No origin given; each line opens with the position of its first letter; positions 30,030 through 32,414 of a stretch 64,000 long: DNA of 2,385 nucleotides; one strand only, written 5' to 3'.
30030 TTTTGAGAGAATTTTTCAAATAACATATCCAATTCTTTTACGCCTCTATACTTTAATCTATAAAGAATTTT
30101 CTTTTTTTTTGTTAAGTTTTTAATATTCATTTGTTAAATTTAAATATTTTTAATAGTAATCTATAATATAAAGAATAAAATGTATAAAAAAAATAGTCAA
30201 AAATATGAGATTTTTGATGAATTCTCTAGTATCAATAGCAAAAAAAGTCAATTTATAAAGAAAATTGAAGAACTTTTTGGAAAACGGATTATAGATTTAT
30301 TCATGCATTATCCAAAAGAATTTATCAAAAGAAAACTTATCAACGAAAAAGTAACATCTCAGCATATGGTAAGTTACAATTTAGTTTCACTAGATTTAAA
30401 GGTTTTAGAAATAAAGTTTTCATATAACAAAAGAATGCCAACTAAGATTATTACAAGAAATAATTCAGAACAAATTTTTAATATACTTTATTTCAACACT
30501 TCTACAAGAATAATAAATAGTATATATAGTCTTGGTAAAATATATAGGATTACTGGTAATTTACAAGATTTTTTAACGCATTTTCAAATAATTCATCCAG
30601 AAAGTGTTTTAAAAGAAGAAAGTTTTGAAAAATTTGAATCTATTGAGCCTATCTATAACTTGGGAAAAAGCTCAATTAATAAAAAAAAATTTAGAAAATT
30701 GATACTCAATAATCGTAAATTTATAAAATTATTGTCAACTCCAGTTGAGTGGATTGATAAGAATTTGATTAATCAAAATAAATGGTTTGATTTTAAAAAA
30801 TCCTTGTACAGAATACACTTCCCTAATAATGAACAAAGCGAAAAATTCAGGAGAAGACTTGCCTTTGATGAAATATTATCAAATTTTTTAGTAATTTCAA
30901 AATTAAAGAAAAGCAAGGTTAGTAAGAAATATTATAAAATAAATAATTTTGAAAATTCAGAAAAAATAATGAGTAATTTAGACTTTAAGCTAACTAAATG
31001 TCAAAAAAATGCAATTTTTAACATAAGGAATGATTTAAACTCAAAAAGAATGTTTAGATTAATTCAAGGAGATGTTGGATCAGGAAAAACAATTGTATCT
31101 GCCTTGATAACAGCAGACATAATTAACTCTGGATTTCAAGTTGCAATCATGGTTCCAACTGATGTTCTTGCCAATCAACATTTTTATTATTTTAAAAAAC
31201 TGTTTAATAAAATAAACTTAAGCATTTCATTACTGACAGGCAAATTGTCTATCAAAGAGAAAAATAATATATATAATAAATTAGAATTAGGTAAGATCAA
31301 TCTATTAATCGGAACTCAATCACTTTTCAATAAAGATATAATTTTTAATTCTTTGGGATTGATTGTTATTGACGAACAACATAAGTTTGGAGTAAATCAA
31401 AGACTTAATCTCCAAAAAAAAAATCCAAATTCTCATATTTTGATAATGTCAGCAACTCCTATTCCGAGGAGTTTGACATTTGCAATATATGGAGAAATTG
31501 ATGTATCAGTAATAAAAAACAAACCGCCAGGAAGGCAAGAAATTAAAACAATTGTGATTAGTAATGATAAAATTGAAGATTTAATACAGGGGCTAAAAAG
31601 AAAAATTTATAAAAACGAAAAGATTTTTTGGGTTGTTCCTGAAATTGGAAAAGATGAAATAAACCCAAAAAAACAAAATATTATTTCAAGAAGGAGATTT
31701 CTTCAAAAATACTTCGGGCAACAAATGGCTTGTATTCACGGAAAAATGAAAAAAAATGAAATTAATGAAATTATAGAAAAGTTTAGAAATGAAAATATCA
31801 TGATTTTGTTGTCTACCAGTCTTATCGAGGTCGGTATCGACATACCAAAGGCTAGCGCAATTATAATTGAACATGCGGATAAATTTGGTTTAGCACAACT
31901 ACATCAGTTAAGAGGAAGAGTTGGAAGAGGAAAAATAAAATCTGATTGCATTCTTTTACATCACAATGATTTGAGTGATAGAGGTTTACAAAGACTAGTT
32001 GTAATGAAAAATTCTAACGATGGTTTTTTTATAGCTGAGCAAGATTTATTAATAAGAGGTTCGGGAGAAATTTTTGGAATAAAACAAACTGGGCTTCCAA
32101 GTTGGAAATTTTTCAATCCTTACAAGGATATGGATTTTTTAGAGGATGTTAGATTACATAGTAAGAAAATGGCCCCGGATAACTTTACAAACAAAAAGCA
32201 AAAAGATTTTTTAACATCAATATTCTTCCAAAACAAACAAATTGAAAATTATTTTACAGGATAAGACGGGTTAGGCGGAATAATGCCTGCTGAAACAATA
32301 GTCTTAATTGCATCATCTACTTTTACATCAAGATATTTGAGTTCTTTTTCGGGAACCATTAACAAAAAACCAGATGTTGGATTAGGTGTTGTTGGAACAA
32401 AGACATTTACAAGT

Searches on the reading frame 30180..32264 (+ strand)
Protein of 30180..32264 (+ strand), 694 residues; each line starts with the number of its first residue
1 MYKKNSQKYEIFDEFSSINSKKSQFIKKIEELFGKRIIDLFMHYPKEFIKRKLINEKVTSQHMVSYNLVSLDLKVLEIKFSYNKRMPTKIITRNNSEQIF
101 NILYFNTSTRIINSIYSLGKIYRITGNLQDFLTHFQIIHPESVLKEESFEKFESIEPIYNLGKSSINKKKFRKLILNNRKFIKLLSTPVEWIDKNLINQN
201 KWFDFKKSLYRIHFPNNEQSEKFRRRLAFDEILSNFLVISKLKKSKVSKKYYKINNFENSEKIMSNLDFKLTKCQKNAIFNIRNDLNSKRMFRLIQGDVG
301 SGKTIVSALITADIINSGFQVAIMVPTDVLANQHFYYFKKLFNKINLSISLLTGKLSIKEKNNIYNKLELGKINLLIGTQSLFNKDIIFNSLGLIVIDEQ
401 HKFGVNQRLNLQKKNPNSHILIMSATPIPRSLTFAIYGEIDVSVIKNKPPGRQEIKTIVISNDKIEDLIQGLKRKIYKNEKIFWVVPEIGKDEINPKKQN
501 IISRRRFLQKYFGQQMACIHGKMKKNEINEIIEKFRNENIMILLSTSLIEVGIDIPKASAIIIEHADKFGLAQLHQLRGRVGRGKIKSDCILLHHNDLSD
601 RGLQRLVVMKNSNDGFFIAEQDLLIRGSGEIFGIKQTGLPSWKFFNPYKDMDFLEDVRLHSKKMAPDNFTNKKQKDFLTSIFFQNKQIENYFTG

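Call 29: search_protein_families(library=pfam, proteins=[window:30180-32264:+], max_evalue=0.001)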
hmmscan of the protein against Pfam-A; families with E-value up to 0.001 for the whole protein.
window:30180-32264:+ (694 aa): 5 families
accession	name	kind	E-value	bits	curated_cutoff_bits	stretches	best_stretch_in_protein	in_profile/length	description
PF00271.37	Helicase_C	-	1.1e-23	84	23.5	1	505-584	31-109/110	Helicase conserved C-terminal domain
PF00270.35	DEAD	-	2.5e-23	83.1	26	1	272-430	1-162/167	DEAD/DEAH box helicase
PF04851.21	ResIII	-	3e-15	57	22.5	1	269-427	2-162/164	Type III restriction enzyme, res subunit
PF19833.4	RecG_dom3_C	-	0.0002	21.8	26.8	1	613-664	2-54/87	ATP-dependent DNA helicase RecG, domain 3, C-terminal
PF07517.20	SecA_DEAD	-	0.00043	20.1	24.6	1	299-367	99-167/290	SecA DEAD-like domain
